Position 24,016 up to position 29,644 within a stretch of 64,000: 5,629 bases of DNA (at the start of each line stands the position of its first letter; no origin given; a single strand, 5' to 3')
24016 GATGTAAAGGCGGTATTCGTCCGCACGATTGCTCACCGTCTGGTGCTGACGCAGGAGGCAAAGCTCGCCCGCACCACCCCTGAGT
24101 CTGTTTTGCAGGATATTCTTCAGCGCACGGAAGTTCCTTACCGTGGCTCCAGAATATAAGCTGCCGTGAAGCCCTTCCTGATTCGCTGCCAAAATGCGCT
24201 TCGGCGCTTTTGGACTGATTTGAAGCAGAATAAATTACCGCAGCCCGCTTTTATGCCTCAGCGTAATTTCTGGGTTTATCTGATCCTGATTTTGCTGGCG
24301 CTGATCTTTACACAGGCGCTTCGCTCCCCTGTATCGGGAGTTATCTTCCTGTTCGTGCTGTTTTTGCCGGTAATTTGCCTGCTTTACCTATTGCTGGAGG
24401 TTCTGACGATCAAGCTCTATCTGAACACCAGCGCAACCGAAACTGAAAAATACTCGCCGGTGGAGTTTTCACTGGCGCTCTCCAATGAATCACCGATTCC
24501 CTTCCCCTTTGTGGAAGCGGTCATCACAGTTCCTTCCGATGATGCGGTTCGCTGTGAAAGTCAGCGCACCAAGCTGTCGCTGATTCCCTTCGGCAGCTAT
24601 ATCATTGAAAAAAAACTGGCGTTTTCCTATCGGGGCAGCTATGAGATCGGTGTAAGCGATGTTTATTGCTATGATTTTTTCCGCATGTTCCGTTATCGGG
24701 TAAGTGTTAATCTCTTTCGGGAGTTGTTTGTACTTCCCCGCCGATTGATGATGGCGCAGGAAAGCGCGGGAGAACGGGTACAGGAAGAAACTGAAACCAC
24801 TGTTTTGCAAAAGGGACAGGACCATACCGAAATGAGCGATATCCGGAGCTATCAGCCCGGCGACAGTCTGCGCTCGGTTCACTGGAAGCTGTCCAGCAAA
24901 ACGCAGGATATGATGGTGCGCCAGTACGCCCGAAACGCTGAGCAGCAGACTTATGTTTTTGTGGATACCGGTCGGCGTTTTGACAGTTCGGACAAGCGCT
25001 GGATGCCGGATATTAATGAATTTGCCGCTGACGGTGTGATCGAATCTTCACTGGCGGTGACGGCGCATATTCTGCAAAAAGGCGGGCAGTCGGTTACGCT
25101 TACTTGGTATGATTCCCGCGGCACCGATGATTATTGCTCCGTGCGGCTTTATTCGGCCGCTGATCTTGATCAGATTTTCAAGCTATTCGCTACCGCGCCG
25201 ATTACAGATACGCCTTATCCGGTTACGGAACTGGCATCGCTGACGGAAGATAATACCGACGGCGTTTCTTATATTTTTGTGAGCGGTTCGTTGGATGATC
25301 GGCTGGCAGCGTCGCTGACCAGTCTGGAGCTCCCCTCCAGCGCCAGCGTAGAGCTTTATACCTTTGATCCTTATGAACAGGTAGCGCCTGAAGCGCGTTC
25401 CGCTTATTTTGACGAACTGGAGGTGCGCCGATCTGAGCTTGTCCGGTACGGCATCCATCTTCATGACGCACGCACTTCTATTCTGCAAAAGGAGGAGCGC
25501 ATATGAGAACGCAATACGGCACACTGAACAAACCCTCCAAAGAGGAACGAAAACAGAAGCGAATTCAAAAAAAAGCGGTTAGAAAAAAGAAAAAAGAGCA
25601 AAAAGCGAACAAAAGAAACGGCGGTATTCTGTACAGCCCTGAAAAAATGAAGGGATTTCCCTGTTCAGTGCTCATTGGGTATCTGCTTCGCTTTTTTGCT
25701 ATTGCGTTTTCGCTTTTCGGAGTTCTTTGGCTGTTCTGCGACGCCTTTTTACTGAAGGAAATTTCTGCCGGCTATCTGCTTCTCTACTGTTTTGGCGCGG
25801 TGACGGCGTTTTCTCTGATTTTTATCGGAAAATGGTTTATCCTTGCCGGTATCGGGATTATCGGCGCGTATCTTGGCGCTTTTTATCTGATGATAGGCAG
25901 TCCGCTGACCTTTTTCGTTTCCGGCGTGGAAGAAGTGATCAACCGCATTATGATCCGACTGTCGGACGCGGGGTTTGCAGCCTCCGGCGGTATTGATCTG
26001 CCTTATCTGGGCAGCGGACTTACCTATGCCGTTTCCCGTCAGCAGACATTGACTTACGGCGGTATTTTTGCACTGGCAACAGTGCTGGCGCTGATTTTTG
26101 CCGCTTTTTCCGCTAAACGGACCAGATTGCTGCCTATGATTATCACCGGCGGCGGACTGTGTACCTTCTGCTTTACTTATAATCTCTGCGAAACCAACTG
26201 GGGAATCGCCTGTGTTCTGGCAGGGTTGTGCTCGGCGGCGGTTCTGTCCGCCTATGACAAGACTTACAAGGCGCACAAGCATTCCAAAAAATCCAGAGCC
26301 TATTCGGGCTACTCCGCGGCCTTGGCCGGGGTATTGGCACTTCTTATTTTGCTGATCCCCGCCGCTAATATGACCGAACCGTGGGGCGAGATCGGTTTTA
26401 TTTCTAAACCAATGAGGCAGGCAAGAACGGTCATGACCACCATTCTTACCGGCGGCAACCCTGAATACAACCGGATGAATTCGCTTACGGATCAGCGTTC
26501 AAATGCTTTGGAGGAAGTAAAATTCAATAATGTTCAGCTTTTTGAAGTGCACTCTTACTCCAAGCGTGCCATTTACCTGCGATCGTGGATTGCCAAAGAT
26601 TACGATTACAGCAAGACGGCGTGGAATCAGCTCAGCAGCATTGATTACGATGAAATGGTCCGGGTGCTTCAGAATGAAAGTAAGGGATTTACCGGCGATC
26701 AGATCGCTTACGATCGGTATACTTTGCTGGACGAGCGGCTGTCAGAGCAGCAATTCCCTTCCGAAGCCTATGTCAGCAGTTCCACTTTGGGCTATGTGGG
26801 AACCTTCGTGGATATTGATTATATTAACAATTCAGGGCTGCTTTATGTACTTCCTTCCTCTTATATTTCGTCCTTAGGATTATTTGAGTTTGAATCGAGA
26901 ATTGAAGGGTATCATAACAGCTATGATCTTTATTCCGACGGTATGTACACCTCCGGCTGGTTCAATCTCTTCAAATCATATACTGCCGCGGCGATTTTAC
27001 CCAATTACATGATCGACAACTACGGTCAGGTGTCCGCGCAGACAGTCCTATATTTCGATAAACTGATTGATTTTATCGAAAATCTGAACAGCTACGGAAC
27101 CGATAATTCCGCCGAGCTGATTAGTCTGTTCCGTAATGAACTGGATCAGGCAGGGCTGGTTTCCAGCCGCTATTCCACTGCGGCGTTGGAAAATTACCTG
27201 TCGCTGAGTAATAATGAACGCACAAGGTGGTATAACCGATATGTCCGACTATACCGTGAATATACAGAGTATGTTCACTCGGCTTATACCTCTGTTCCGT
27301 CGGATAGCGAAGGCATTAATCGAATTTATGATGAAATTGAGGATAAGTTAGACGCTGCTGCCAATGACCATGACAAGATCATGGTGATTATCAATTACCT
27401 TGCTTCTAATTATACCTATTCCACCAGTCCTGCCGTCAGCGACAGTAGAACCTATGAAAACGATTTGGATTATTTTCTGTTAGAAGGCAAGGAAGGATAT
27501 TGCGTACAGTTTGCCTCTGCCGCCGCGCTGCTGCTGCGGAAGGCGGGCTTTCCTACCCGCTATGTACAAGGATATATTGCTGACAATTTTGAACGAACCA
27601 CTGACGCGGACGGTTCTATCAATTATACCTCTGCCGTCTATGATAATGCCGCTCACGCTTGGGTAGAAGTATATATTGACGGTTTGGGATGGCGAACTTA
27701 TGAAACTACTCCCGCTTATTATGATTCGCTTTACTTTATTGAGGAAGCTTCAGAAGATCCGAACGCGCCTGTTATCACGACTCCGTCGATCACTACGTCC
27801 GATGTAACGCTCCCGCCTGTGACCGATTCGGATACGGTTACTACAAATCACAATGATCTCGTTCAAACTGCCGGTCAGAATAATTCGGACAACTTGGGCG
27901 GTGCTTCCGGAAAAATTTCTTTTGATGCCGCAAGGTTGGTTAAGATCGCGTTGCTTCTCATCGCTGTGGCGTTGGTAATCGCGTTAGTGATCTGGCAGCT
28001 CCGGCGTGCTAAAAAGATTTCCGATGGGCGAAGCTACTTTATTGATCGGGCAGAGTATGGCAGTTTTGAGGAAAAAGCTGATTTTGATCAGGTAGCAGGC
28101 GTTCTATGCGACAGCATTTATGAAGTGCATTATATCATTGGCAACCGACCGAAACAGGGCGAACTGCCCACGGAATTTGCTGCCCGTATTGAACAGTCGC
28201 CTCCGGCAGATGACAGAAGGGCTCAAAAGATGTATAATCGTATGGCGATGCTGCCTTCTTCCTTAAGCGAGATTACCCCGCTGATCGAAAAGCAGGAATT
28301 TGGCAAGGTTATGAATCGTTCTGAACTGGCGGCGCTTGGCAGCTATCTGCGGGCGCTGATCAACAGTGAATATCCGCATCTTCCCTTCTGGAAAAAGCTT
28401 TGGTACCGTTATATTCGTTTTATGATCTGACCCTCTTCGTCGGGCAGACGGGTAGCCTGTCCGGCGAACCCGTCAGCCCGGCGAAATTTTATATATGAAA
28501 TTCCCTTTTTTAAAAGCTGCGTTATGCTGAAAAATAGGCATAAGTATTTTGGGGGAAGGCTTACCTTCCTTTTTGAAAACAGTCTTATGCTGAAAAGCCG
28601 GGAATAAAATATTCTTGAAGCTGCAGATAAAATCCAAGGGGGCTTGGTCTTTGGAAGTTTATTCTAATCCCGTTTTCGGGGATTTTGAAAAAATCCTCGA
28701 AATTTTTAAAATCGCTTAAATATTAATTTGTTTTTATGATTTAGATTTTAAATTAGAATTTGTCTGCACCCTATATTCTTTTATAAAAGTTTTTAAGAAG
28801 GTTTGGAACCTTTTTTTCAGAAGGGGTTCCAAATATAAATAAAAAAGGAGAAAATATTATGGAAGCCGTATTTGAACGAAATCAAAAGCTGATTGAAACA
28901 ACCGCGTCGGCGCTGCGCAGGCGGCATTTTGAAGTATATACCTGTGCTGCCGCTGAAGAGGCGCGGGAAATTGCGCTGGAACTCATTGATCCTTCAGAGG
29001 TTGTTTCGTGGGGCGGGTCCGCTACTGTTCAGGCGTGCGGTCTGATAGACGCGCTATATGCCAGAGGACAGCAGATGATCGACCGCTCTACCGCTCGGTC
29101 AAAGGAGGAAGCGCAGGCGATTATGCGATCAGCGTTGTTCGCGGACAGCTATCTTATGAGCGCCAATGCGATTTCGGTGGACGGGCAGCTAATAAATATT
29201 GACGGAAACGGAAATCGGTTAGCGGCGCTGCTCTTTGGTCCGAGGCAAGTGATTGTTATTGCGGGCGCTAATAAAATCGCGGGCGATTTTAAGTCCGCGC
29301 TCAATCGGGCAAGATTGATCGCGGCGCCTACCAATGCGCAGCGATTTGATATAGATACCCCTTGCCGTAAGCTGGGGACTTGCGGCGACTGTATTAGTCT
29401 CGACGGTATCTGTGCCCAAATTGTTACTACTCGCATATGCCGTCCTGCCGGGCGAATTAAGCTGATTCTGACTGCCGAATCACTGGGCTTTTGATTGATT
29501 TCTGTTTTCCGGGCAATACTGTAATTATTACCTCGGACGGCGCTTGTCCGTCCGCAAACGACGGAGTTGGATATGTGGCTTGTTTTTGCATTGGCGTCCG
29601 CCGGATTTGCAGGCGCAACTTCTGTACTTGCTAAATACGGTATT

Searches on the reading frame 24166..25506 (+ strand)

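Call 42: search_protein_families(library=pfam, proteins=[window:24166-25506:+], max_evalue=0.00001)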
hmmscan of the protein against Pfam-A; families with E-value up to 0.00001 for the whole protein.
window:24166-25506:+ (446 aa): 1 family
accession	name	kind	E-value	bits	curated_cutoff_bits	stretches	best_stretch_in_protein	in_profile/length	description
PF01882.25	DUF58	-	2.7e-09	37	23.4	1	225-346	1-114/216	Protein of unknown function DUF58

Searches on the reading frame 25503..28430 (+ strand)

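Call 42: search_protein_families(library=pfam, proteins=[window:25503-28430:+], max_evalue=0.00001)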
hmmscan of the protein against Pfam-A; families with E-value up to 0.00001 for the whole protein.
window:25503-28430:+ (975 aa): 1 family
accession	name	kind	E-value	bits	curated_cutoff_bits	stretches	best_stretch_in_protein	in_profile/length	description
PF01841.26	Transglut_core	-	6.4e-22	78.3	23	1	617-733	9-106/108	Transglutaminase-like superfamily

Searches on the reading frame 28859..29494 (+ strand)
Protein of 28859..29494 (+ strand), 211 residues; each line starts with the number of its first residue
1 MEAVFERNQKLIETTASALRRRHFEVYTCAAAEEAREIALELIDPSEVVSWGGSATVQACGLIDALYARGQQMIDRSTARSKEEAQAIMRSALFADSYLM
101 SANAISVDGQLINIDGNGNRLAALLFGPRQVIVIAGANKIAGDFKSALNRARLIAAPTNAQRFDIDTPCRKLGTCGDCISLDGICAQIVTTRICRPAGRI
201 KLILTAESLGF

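Call 43: search_protein_families(library=pfam, proteins=[window:28859-29494:+], max_evalue=0.00001)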
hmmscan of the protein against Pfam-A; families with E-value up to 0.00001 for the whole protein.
window:28859-29494:+ (211 aa): 1 family
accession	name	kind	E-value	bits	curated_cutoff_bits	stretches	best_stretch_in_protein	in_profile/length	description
PF02589.21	LUD_dom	-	5.4e-41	140.8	22.6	1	13-203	2-187/189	LUD domain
